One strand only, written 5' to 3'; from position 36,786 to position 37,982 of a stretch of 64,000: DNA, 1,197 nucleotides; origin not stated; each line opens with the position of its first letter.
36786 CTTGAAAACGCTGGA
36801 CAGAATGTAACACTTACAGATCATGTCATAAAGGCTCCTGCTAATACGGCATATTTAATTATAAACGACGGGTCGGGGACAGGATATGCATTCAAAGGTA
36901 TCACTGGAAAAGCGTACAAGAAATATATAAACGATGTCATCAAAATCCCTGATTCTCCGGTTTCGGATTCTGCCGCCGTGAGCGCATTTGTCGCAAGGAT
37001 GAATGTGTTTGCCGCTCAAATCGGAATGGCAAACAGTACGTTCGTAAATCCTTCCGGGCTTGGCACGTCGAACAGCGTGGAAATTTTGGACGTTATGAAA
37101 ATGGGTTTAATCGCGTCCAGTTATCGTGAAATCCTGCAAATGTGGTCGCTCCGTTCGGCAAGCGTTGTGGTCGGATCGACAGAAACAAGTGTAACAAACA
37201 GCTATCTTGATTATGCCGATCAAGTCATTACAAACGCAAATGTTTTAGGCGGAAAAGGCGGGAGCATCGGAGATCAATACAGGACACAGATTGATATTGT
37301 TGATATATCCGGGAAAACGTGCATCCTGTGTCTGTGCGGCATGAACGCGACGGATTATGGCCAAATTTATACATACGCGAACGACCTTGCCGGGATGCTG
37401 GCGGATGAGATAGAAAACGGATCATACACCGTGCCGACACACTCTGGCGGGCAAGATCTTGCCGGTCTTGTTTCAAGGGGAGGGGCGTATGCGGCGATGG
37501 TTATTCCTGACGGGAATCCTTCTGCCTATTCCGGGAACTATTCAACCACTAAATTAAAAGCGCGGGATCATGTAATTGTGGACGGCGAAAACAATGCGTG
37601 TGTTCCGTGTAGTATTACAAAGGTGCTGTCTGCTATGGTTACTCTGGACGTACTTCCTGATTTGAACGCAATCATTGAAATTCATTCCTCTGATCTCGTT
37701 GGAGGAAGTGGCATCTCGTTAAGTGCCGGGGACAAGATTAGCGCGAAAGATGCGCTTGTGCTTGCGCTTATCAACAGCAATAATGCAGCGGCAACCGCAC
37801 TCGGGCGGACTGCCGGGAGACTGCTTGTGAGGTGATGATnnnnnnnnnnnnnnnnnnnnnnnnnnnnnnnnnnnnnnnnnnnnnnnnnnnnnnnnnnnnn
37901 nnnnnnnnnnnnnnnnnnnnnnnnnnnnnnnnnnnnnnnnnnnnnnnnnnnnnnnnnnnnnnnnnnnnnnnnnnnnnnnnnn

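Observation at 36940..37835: Apparently circularly permuted S11 DD-carboxypeptidase domain at the tip of a tail fibre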

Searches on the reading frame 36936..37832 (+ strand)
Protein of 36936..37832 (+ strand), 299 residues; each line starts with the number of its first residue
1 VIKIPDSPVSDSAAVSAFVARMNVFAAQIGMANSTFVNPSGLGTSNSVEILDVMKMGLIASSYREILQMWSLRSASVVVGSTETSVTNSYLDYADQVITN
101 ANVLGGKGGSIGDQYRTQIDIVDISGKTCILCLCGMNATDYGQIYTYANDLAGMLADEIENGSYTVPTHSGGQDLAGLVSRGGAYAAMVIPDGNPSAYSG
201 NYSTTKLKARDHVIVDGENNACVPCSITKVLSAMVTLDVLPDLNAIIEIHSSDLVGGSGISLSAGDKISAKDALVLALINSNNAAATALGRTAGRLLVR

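Call 6: search_protein_families(library=pfam, proteins=[window:36936-37832:+], max_evalue=10)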
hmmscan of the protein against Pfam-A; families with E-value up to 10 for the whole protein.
seq(299 aa): 2 families
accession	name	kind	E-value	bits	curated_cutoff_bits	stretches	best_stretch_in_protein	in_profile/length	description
PF00768.25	Peptidase_S11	-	1.5e-11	44.7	27.6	2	16-78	120-181/239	D-alanyl-D-alanine carboxypeptidase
PF13354.11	Beta-lactamase2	-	0.00017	21.4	22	1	221-294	20-99/214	Beta-lactamase enzyme family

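Call 8: find_homologous_proteins(query=window:36936-37832:+, max_evalue=0.001)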
Query window:36936-37832:+ (299 aa): 5 proteins with E <= 0.001 among 3503 candidates.
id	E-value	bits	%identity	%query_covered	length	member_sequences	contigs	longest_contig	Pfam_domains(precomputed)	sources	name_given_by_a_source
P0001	1.1e-81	292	49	100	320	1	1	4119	PF00768.26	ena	-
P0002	1.5e-13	69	29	97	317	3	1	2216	PF13354.13,PF00768.26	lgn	-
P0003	1.4e-6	46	37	27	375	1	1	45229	PF13354.13,PF00768.26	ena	-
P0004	6.6e-6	44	31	41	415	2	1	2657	PF13354.13,PF00768.26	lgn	-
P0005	8.8e-4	37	32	25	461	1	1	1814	PF00768.26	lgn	-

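Call 12: find_encoding_contigs(protein=P0001, flank=10000)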
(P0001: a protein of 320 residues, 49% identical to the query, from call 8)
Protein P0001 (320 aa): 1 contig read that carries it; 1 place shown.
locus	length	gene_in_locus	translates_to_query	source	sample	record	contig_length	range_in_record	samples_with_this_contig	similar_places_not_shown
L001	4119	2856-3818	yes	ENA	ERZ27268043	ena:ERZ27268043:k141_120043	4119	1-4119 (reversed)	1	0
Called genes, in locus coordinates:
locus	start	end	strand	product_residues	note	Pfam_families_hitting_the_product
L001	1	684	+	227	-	?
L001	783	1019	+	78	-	-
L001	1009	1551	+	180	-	-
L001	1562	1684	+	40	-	-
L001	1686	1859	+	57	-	-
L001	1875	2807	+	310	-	-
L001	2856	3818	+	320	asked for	PF00768:Peptidase_S11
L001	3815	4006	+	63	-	PF16945:Phage_r1t_holin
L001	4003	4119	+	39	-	?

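Call 13: find_encoding_contigs(protein=P0002, flank=10000)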
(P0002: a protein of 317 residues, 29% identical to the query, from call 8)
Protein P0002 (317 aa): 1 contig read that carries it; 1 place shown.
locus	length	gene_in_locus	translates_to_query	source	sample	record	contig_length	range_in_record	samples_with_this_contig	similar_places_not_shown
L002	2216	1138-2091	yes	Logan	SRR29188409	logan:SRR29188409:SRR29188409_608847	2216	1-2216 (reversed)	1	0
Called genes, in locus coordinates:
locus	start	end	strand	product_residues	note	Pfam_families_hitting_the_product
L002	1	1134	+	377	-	?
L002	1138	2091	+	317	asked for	PF00768:Peptidase_S11 (weak), PF13354:Beta-lactamase2 (weak)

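Call 17: search_dna_similar(query=window:36936-37832:+, collection=phages, mode=protein, max_evalue=0.01, max_rows=30)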
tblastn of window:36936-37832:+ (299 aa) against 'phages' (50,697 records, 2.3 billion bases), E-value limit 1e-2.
Records with a match: 2; places in all: 2; records where one place covers at least 80% of the query: 2.
Best place of each record, by identity: <60% 2.
By first word of the organism name: Staphylococcus 2.
By host as written in the record: Staphylococcus aureus 1; Staphylococcus sciuri 1.
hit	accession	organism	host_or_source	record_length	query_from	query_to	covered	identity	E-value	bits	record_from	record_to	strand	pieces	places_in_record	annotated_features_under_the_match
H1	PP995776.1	Staphylococcus phage UHP46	Staphylococcus aureus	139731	21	281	87%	25.4%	4e-9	63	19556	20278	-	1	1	serine hydrolase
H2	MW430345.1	Staphylococcus phage ZCSS1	Staphylococcus sciuri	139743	21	281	87%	25.4%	4e-9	63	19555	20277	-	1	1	serine hydrolase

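Call 19: get_annotated_region(hit=H1, flank=6000)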
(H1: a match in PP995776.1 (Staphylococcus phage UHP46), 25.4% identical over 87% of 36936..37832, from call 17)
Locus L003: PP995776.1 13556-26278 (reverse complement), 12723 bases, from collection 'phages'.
description: Staphylococcus phage UHP46, complete genome.
organism: Staphylococcus phage UHP46 (NCBI taxid 3234966)
taxonomy: Viruses; Duplodnaviria; Heunggongvirae; Uroviricota; Caudoviricetes; Herelleviridae; Twortvirinae; Sciuriunavirus
host: Staphylococcus aureus; source: sewage water; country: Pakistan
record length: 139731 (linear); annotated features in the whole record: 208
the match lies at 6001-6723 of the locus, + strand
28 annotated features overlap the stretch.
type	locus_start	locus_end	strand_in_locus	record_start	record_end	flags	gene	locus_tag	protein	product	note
CDS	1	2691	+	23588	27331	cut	-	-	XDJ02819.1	phosphodiester glycosidase family protein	-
CDS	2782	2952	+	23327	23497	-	-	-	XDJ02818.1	hypothetical protein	-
CDS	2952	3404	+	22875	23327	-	-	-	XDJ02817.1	hypothetical protein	-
CDS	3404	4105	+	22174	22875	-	-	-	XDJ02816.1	serine/threonine protein phosphatase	-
CDS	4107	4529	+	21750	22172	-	-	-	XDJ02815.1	hypothetical protein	-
CDS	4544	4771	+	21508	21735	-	-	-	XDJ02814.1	hypothetical protein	-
CDS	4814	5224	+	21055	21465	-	-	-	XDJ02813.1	hypothetical protein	-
CDS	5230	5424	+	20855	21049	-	-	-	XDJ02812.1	transglycosylase family protein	-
CDS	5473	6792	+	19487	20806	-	-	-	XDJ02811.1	serine hydrolase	-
CDS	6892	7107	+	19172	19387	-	-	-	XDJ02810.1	hypothetical protein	-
CDS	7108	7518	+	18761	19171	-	-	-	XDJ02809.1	hypothetical protein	-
CDS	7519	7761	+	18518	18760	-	-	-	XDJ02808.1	hypothetical protein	-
CDS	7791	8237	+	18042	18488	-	-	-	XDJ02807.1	hypothetical protein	-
CDS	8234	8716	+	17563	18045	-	-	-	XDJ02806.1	hypothetical protein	-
CDS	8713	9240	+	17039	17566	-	-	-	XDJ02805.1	virion component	-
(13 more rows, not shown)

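Call 25: predict_structure(alignment_id=A1)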
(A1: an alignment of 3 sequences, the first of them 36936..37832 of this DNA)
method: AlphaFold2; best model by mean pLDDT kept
length: 299 residues; sequences in the alignment: 3
mean_pLDDT: 48.0   pTM: 0.50
mean pLDDT of the five models: 48.0, 47.5, 42.1, 36.2, 35.4
residues with pLDDT >= 90: 0; 70-90: 64; 50-70: 60; < 50: 175
segments of 3 or more residues with pLDDT < 50: 1-3, 42-73, 88-160, 162-226
pLDDT, mean of each block of 10 residues (from residue 1): 54 80 59 58 36 30 43 60 59 28 24 28 26 29 34 43 40 33 30 36 26 28 45 64 79 69 82 69 74 77
secondary structure, 60 per line:
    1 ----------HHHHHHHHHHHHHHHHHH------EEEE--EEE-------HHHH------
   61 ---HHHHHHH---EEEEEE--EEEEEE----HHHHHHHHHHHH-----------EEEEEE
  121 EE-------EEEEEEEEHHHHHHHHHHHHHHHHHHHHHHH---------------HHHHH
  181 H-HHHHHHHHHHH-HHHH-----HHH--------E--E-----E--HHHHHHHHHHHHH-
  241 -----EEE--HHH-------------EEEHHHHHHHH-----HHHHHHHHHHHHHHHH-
elements in order: H11-28 E35-38 E41-43 H51-54 H64-70 E74-79 E82-87 H92-103 E115-122 E130-137 H138-160 H176-181 H183-193 H195-198 H227-239 E246-248 E267-269 H270-277 H283-298

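Call 26: search_protein_representatives(alignment_id=A1)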
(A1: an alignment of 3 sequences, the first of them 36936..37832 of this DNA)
Query: 3 sequences, 320 profile positions. Proteins with E-value up to 0.001 (for the whole library): 20127; up to 1e-10: 4790; up to 1e-30: 174. The best 150 are listed.
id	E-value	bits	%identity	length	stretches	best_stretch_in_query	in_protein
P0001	4.5e-169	578.2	-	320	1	1-319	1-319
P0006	1.2e-149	514.4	-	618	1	16-316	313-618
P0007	6.8e-82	291.8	-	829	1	34-317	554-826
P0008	6.7e-71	255.6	-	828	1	30-315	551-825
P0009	1.1e-69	251.6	-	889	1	23-316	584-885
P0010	2.0e-68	247.5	-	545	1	30-315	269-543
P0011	6.3e-68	245.9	-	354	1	22-315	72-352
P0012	7.1e-68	245.7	-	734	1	27-316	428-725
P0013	1.8e-63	231.2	-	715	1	26-312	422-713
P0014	2.1e-62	227.7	-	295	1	36-316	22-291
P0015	1.2e-61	225.2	-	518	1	27-316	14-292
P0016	1.0e-58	215.6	-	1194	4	240-316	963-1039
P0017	7.2e-53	196.4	-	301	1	28-316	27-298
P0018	5.5e-51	190.2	-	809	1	13-316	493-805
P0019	2.6e-49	184.7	-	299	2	25-135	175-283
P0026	1.1e-44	169.5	-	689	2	28-144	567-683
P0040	1.4e-41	159.3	-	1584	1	17-314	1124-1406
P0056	1.2e-39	153.0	-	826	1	27-318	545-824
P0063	3.7e-39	151.3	-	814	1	23-315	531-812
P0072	3.0e-38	148.3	-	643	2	240-316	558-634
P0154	1.5e-32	129.6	-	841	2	239-315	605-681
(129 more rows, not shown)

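Call 28: search_protein_families(library=ncbifam, proteins=[L003:5473-6789:+, P0001], max_evalue=1)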
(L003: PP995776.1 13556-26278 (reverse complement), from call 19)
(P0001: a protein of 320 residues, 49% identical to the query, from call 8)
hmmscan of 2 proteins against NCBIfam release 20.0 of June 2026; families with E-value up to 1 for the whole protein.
L003:5473-6789:+ (439 aa): 9 families
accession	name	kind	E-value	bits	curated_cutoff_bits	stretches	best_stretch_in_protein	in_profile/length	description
NF000471.1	vanY_of_D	exception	2e-17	63.4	625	2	162-306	202-349/354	transpeptidase-like D-Ala-D-Ala carboxypeptidase VanY-D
NF008489.0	PRK11397.1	equivalog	1.1e-08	34.3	610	2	172-294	147-263/389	serine-type D-Ala-D-Ala carboxypeptidase DacD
NF008668.0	PRK11669.1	equivalog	1.4e-08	34.3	294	2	347-427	55-137/316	D-alanyl-D-alanine endopeptidase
NF038258.2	PBP4_Staph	exception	1.3e-06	27.5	500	2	340-430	45-144/366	penicillin-binding protein PBP4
NF007445.0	PRK10001.1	equivalog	4.3e-05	22.5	765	1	173-298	150-269/400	serine-type D-Ala-D-Ala carboxypeptidase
NF033386.1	blaARL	exception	5.6e-05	22.7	620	1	353-429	54-133/282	ARL family class A beta-lactamase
NF008059.0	PRK10793.1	equivalog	0.0001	21.2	694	2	173-292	157-270/403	D-alanyl-D-alanine carboxypeptidase DacA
NF000480.2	PSE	exception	0.0029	17.1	580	1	377-430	84-138/288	PSE family carbenicillin-hydrolyzing class A beta-lactamase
NF000481.1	carbeni_gen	exception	0.01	15.4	430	1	375-431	80-137/284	CARB/PSE/RTG family carbenicillin-hydrolyzing class A beta-lactamase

P0001 (320 aa): 3 families
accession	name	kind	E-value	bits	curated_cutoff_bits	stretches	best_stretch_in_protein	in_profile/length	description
NF008668.0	PRK11669.1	equivalog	1.7e-21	76.7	294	2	37-99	143-205/316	D-alanyl-D-alanine endopeptidase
NF038258.2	PBP4_Staph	exception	9.7e-05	21.4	500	1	38-67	148-177/366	penicillin-binding protein PBP4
NF000471.1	vanY_of_D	exception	0.00027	20.3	625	1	35-68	209-242/354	transpeptidase-like D-Ala-D-Ala carboxypeptidase VanY-D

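Call 29: search_protein_families(library=phrogs, proteins=[L003:5473-6789:+, P0001], max_evalue=0.01)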
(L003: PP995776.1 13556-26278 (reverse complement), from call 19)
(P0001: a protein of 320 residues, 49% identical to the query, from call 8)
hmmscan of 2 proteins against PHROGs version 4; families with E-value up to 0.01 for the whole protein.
L003:5473-6789:+ (439 aa): 20 families
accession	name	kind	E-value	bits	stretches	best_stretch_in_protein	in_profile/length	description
phrog_19864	-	unknown function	5.1e-45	154.6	1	4-162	3-151/1268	-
phrog_14029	-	unknown function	4.9e-27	95.1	1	2-161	2-164/1115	-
phrog_25979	-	unknown function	1.2e-20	74.8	1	86-163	181-255/521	-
phrog_15433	-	tail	4.2e-17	62.9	1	83-213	49-129/798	tail sheath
phrog_22483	-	unknown function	5.7e-17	62.8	2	122-240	23-131/306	-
phrog_4178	-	tail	5.8e-17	62.8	1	1-74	1-74/105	major tail protein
phrog_19976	-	tail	2.6e-15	57.6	2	127-163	102-138/256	tail assembly protein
phrog_15437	-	tail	3.7e-15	56.6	2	121-160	94-133/656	tail fiber protein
phrog_14726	-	tail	3.5e-13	50.2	2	133-164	123-154/537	tail fiber protein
phrog_5304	-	other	5.6e-13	49.3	2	171-217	136-182/386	peptidase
phrog_35690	-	unknown function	9.4e-12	46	1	130-160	120-150/156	-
phrog_29134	-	tail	1.4e-11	45.6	1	1-136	1-138/191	tail protein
phrog_13286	-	tail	1.7e-08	34.3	1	115-158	51-94/662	tail protein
phrog_341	-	tail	7.1e-08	33.7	1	3-68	3-65/154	major tail protein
phrog_13015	-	head and packaging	2.7e-06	26.9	1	1-75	1-75/618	virion structural protein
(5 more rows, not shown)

P0001 (320 aa): 2 families
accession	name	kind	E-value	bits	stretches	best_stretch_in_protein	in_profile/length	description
phrog_5304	-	other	8e-07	29.1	1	38-76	137-176/386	peptidase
phrog_14881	-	unknown function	0.0015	18.9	1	241-311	70-145/289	-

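Call 42: predict_structure(alignment_id=A2)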
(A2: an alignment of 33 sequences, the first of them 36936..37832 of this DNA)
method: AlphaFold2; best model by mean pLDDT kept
length: 299 residues; sequences in the alignment: 33
mean_pLDDT: 95.6   pTM: 0.93
mean pLDDT of the five models: 95.6, 94.7, 94.6, 94.7, 93.9
residues with pLDDT >= 90: 277; 70-90: 16; 50-70: 4; < 50: 2
segments of 3 or more residues with pLDDT < 50: none
pLDDT, mean of each block of 10 residues (from residue 1): 67 98 97 96 97 98 97 97 96 95 97 97 98 98 97 98 95 95 98 88 92 97 98 98 98 95 98 98 98 96
secondary structure, 60 per line:
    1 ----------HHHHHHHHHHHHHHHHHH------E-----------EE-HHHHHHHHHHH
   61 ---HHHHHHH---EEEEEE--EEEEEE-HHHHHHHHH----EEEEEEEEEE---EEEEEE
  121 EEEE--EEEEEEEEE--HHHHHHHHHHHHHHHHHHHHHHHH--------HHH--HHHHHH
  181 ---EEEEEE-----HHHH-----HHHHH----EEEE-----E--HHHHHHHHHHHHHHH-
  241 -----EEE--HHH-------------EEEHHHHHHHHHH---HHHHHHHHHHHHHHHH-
elements in order: H11-28 H50-60 H64-70 E74-79 E82-87 H89-97 E102-111 E115-124 E127-135 H138-161 H175-180 E184-189 H195-198 H204-208 E213-216 H225-239 E246-248 E267-269 H270-279 H283-298

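Call 44: search_protein_families(library=pfam, alignment_id=A3, max_evalue=0.001)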
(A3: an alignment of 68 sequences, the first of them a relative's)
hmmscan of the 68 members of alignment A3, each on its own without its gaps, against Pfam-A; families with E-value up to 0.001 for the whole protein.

A. member 1, P0006 (618 aa): 2 families
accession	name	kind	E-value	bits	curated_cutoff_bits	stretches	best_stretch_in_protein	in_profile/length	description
PF00768.25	Peptidase_S11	-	3.2e-10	40.3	27.6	1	335-395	120-179/239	D-alanyl-D-alanine carboxypeptidase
PF13354.11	Beta-lactamase2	-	0.00049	19.9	22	0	540-613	20-99/214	Beta-lactamase enzyme family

B. families by the number of members that match (of 68 scanned): 20 families
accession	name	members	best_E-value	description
PF00768.25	Peptidase_S11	67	1.2e-24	D-alanyl-D-alanine carboxypeptidase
PF13354.11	Beta-lactamase2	59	4e-13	Beta-lactamase enzyme family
PF02113.21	Peptidase_S13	5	1.1e-05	D-Ala-D-Ala carboxypeptidase 3 (S13) family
PF10651.15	BppU_N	4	2.3e-22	BppU N-terminal domain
PF01391.23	Collagen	2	4.5e-09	Collagen triple helix repeat (20 copies)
PF02839.19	CBM_5_12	2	1.3e-07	Carbohydrate-binding module family 5/12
PF22337.1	Phage_fiber_rpt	2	3.2e-06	Phage tail fiber repeats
PF00905.27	Transpeptidase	2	0.0004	Penicillin binding protein transpeptidase domain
PF14398.11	ATPgrasp_YheCD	1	6.7e-43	YheC/D like ATP-grasp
PF00246.29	Peptidase_M14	1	1.8e-21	Zinc carboxypeptidase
PF00583.31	Acetyltransf_1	1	6.4e-11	Acetyltransferase (GNAT) family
PF05662.19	YadA_stalk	1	2.2e-08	Coiled stalk of trimeric autotransporter adhesin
PF02018.23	CBM_4_9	1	1.8e-07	Carbohydrate binding domain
PF14397.11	ATPgrasp_ST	1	1.2e-06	Sugar-transfer associated ATP-grasp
PF13673.13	Acetyltransf_10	1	1.7e-06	Acetyltransferase (GNAT) domain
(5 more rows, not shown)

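Call 45: fold_search(model_id=the predicted structure, library=pdb)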
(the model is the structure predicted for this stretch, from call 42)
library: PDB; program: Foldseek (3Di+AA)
matches with E <= 10: 281; with E <= 0.001: 0
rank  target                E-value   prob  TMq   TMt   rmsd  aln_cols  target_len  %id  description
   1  6azi                  7.0e-03  1.00  0.38  0.45   3.7       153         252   24  1.75 Angstrom Resolution Crystal Structure of D-alanyl-D-alanine Endopeptidase from Enterobacter cloacae in Complex with (released 2017-10-04)
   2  6muq                  1.9e-02  1.00  0.40  0.45   4.0       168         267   21  1.67 Angstrom Resolution Crystal Structure of Murein-DD-endopeptidase from Yersinia enterocolitica. (released 2018-10-31)
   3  8chv_A                1.1e-01  0.18  0.10  0.20  15.3       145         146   10  Crystal structure of human PURA (fragment Glu57-Glu212, PUR repeat I and II) R140P mutant (released 2024-02-21)
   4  8ijl_A                1.6e-01  0.08  0.14  0.06  20.8       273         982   10  Cyo-EM structure of wildtype non-gastric proton pump in the presence of Na+, AlF and ADP (released 2023-10-18)
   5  6w3w                  2.9e-01  0.13  0.10  0.24  11.4        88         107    7  An enumerative algorithm for de novo design of proteins with diverse pocket structures (released 2020-04-08)
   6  4orl                  3.5e-01  0.15  0.11  0.25  12.0        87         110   15  Crystal structure of a DUF4783 family protein (BACOVA_04304) from Bacteroides ovatus ATCC 8483 at 1.40 A resolution (released 2014-03-05)
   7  8chv_D                4.8e-01  0.06  0.10  0.16  16.4       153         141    9  Crystal structure of human PURA (fragment Glu57-Glu212, PUR repeat I and II) R140P mutant (released 2024-02-21)
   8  7x21_A                5.3e-01  0.05  0.14  0.05  19.1       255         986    8  Cryo-EM structure of non gastric H,K-ATPase alpha2 K794A in (K+)E2-AlF state (released 2022-10-05)
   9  7w4a_A                5.3e-01  0.04  0.14  0.07  19.4       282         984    6  Cryo-EM structure of the gastric proton pump complexed with revaprazan (released 2022-03-02)
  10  5u35_B                6.0e-01  0.08  0.10  0.22  11.2        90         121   11  Crystal structure of a de novo designed protein with curved beta-sheet (released 2017-01-25)
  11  6ln9                  6.0e-01  0.05  0.14  0.06  14.8       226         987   11  CryoEM structure of SERCA2b T1032stop in E2-BeF3- state (class2) (released 2020-08-26)
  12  7op5                  6.3e-01  0.04  0.12  0.05  25.1       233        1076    8  Cryo-EM structure of P5B-ATPase E2P (released 2021-06-30)
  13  6jxi_A                6.3e-01  0.03  0.14  0.06  20.2       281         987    7  Rb+-bound E2-MgF state of the gastric proton pump (Tyr799Trp) (released 2019-08-14)
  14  5fgp_A                6.6e-01  0.14  0.11  0.21  13.9       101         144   10  Crystal structure of D. melanogaster Pur-alpha repeat I-II in complex with DNA. (released 2016-01-20)
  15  8cht_B                7.0e-01  0.11  0.10  0.20  14.3       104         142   10  Crystal structure of human PURA (fragment Glu57-Glu212, PUR repeat I and II) (released 2024-02-21)
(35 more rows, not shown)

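Call 48: search_dna_similar(query=L003:5473-6789:+, collection=phages, mode=protein, max_evalue=0.00001, max_rows=60, rows=spread)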
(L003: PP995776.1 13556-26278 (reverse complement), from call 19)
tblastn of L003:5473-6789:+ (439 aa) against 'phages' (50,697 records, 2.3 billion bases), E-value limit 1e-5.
Records with a match: 398; places in all: 538; records where one place covers at least 80% of the query: 2.
Best place of each record, by identity: >=99% 2; 60-80% 13; <60% 383.
By first word of the organism name: Staphylococcus 282; Pseudomonas 67; Ralstonia 13; Streptomyces 10; Mammaliicoccus 3; Bacteriophage 3; Burkholderia 3; Erwinia 3; Escherichia 2; Mycobacterium 2; and 8 more.
By host as written in the record: Staphylococcus aureus 84; Staphylococcus sp. 42; - 38; Pseudomonas aeruginosa 26; Staphylococcus carnosus TM300 18; Pseudomonas aeruginosa PAO1 8; Staphylococcus epidermidis 7; Staphylococcus epidermidis F12 7; and 100 more.
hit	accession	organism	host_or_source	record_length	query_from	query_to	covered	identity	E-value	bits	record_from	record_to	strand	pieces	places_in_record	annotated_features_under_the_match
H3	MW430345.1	Staphylococcus phage ZCSS1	Staphylococcus sciuri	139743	1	439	100%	100.0%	0e+0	871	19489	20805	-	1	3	serine hydrolase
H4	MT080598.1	Staphylococcus phage vB_SauM_EW6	Staphylococcus carnosus TM300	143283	4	157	35%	56.9%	3e-53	197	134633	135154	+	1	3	record has no annotation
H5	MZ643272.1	Staphylococcus phage vB_Sau-RP15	Staphylococcus aureus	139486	4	158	35%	55.4%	2e-46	177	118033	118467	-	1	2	hypothetical protein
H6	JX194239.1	Staphylococcus phage SA11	Staphylococcus aureus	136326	4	158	35%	54.1%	2e-40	160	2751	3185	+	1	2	hypothetical protein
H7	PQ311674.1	Staphylococcus phage CIFT_MFB_MRSA12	Staphylococcus aureus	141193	4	158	35%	54.1%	2e-40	160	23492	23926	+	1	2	hypothetical protein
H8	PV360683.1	Staphylococcus phage CIFT_MFB_MRSA16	Staphylococcus aureus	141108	4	158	35%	54.1%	2e-40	160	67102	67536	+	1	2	hypothetical protein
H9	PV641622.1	Staphylococcus phage St14.GH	Staphylococcus aureus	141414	4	158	35%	52.9%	6e-40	158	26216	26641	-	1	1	tail fiber protein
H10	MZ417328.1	Staphylococcus phage PG-2021_2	Mammaliicoccus vitulinus C5817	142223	4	159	36%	48.4%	2e-51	252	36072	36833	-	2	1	record has no annotation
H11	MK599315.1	Pseudomonas phage PA1C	Pseudomonas aeruginosa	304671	41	253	49%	33.6%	3e-11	138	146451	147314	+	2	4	tail sheath protein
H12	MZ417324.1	Staphylococcus phage PG-2021_22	Mammaliicoccus sciuri C6854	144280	4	134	30%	51.5%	3e-35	144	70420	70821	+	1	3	record has no annotation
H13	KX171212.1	Staphylococcus phage vB_SscM-1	Staphylococcus sp.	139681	1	159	36%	41.2%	2e-24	112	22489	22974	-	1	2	hypothetical protein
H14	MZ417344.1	Staphylococcus phage PG-2021_76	Mammaliicoccus vitulinus C5817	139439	1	158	36%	40.9%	9e-23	107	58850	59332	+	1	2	record has no annotation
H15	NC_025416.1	Staphylococcus phage MCE-2014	Staphylococcus aureus BCP88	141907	4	137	31%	46.1%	7e-38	152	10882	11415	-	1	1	tail fiber protein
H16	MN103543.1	Pseudomonas phage vB_PaeM_PS119XW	-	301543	41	157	27%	43.0%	7e-10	67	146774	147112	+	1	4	tail assembly protein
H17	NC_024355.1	Staphylococcus phage 6ec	Homo sapiens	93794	1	136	31%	32.4%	2e-7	60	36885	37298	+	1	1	tail protein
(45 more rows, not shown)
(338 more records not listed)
